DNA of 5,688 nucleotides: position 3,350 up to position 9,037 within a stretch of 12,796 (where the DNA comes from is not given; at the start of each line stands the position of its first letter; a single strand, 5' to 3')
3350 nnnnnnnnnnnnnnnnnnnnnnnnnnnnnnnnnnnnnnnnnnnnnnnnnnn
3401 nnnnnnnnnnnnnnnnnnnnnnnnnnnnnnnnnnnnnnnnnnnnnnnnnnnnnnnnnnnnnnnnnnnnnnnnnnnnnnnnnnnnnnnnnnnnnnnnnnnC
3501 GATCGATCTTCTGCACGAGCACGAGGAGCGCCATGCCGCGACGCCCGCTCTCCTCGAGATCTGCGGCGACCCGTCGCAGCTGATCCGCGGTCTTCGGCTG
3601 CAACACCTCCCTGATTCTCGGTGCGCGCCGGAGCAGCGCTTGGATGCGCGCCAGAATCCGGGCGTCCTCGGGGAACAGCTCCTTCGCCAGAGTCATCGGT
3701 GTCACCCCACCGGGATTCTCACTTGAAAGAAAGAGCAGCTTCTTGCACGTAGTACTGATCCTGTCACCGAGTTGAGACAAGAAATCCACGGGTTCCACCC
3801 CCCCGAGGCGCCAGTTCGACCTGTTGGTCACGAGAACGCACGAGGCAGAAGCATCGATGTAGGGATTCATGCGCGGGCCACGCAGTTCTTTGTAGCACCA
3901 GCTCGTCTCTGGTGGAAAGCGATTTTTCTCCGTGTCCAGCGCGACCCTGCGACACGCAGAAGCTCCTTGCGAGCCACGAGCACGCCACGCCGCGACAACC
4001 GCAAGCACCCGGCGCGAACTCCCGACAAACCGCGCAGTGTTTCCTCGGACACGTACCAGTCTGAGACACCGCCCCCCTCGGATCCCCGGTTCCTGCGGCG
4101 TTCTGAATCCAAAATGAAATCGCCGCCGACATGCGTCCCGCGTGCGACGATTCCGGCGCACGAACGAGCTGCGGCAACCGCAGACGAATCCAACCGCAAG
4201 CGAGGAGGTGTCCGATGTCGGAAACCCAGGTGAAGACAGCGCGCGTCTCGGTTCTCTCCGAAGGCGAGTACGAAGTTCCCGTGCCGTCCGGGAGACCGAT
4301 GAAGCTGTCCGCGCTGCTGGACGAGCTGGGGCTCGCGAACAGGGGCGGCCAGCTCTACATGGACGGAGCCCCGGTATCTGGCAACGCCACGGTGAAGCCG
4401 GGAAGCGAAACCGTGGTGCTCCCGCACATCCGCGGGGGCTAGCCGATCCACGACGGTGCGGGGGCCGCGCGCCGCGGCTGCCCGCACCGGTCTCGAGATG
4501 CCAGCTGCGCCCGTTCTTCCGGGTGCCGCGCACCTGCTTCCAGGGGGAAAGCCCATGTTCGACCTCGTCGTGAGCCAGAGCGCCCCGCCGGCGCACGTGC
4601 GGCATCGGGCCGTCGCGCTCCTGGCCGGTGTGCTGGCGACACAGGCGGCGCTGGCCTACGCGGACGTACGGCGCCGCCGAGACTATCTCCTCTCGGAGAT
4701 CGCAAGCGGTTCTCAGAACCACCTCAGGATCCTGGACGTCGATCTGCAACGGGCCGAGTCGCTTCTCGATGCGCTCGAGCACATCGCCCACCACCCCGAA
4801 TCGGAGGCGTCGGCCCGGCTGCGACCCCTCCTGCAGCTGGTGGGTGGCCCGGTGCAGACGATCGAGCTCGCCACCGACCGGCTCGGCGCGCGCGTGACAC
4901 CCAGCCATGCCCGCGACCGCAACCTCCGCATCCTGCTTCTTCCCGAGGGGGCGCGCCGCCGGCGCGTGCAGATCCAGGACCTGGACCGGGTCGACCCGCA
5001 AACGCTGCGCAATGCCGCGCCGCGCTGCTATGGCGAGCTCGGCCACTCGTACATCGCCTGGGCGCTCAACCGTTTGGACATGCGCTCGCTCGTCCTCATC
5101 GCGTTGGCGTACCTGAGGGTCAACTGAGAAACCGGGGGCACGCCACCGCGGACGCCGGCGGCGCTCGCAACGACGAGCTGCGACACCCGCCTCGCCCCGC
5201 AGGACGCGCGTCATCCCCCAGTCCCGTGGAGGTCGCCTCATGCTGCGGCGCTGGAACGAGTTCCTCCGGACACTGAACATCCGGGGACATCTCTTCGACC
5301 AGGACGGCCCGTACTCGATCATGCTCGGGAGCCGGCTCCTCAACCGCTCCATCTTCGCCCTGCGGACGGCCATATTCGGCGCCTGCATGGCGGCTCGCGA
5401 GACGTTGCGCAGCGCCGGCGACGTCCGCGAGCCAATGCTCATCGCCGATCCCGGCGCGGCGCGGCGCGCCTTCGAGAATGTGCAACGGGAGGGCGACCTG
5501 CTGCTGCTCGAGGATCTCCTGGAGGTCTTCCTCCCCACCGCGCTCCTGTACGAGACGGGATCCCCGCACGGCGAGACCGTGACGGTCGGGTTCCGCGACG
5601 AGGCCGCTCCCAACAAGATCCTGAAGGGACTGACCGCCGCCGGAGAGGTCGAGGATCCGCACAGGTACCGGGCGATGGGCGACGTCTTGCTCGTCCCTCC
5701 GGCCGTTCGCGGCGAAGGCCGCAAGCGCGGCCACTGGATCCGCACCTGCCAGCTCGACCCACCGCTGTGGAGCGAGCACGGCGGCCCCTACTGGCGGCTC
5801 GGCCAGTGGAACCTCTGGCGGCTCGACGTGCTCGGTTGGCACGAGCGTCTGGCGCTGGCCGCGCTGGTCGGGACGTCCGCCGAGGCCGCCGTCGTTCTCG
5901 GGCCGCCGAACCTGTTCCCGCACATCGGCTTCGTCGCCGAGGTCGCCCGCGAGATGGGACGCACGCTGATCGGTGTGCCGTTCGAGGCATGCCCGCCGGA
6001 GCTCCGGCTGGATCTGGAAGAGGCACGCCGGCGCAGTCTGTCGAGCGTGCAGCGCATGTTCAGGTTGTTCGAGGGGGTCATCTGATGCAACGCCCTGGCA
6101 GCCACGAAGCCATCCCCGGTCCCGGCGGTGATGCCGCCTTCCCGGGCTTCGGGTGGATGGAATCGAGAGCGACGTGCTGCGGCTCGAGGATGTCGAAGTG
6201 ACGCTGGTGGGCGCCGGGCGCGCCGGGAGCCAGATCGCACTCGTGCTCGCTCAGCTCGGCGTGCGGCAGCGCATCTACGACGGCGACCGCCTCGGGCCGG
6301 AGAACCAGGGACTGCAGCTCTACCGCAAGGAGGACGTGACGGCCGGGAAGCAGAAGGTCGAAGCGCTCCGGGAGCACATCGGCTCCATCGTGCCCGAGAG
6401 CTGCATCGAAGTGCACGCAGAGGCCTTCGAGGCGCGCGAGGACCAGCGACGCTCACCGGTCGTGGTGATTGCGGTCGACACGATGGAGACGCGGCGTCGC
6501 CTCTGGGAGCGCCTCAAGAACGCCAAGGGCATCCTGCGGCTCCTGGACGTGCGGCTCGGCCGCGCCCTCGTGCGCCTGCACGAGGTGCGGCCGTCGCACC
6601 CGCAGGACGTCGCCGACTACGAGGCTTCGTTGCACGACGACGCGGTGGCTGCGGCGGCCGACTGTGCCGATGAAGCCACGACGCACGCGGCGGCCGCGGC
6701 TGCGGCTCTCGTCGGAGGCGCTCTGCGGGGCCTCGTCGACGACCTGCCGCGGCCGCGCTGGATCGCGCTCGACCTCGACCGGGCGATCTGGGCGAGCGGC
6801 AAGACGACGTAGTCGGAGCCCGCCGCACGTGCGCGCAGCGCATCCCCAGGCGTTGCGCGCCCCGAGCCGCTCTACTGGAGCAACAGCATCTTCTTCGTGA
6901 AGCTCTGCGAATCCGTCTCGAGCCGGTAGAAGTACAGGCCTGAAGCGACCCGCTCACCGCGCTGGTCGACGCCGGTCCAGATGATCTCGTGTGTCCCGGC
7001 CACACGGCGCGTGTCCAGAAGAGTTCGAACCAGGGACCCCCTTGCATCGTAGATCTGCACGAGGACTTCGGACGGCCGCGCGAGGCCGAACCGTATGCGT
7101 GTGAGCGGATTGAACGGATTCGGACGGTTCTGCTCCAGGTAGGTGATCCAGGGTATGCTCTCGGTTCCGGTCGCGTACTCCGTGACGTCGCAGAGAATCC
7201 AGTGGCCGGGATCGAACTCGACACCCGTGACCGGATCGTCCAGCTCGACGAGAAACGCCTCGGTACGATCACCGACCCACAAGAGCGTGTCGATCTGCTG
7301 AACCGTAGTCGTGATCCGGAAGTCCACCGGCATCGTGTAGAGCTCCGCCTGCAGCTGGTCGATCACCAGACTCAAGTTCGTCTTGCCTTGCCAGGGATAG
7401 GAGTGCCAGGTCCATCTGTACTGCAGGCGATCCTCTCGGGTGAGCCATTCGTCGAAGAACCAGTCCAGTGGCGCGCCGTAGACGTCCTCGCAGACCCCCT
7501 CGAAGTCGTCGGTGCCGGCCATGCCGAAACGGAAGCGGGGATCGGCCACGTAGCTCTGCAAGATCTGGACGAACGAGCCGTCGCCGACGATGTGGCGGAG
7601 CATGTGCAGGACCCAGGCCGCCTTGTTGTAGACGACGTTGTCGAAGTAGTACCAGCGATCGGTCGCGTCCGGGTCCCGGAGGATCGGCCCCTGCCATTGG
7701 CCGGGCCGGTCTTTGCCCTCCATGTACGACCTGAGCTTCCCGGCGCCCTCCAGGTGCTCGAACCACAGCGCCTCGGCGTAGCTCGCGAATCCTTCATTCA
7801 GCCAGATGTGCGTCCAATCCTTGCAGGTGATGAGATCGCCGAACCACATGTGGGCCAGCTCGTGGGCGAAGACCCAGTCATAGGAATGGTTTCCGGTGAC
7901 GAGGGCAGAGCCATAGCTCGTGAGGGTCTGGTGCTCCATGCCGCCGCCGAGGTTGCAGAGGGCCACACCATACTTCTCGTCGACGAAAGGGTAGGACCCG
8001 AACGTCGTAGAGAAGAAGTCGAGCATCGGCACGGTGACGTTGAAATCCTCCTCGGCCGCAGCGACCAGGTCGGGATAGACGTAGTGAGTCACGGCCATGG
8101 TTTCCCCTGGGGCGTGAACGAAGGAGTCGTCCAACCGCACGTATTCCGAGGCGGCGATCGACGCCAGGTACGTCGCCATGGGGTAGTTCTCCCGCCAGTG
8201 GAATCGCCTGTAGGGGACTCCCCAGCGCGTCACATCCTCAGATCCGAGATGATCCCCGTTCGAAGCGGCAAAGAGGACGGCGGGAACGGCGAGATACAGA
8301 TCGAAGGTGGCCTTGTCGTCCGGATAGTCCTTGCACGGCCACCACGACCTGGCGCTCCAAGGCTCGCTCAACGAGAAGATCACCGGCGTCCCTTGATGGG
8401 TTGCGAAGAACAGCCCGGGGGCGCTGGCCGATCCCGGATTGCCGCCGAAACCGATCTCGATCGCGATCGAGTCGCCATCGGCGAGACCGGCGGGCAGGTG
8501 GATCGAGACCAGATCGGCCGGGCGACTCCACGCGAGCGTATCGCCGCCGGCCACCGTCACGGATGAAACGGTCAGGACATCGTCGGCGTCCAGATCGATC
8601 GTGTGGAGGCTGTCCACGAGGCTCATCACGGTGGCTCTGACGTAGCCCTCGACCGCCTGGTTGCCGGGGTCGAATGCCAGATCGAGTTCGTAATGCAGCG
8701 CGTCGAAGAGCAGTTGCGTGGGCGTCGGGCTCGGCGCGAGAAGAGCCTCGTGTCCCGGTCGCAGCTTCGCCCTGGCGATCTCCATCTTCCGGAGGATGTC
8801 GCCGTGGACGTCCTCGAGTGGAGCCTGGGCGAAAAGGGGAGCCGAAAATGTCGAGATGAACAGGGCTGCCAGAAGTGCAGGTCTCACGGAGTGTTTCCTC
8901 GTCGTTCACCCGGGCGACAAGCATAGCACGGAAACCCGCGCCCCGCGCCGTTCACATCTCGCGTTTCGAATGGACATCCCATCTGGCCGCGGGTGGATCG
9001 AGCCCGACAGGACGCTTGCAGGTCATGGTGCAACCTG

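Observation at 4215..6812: Four-gene operon: Gly-Gly-terminated ubiquitin-like protein, two unknown proteins, minimal E1-like enzyme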

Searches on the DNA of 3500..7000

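Call 62: search_rna_families(source=window, threshold=evalue, max_evalue=1, start=3500, end=7000)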
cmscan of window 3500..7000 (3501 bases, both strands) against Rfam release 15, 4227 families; matches with E-value up to 1: 0.
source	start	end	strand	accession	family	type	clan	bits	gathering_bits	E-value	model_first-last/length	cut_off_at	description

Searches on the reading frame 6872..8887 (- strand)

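Call 21: search_protein_families(library=pfam, max_evalue=0.1, proteins=[window:6872-8887:-])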
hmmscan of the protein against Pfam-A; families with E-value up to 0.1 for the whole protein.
window:6872-8887:- (671 aa): 5 families
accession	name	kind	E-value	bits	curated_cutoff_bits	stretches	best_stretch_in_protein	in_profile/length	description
PF01433.26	Peptidase_M1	-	1.8e-31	109.9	27.7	1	282-481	3-218/218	Peptidase family M1 domain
PF17900.6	Peptidase_M1_N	-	1.7e-16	61.3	25.8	1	64-241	3-186/186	Peptidase M1 N-terminal domain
PF13860.13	FlgD_ig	-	4.5e-09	36.6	27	1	600-660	16-77/79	FlgD Ig-like domain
PF18962.6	Por_Secre_tail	-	0.00026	21.6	27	1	589-668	3-74/75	Secretion system C-terminal sorting domain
PF13585.12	CHU_C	-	0.0093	16.5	27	1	607-662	28-77/86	CHU_C Type IX secretion signal domain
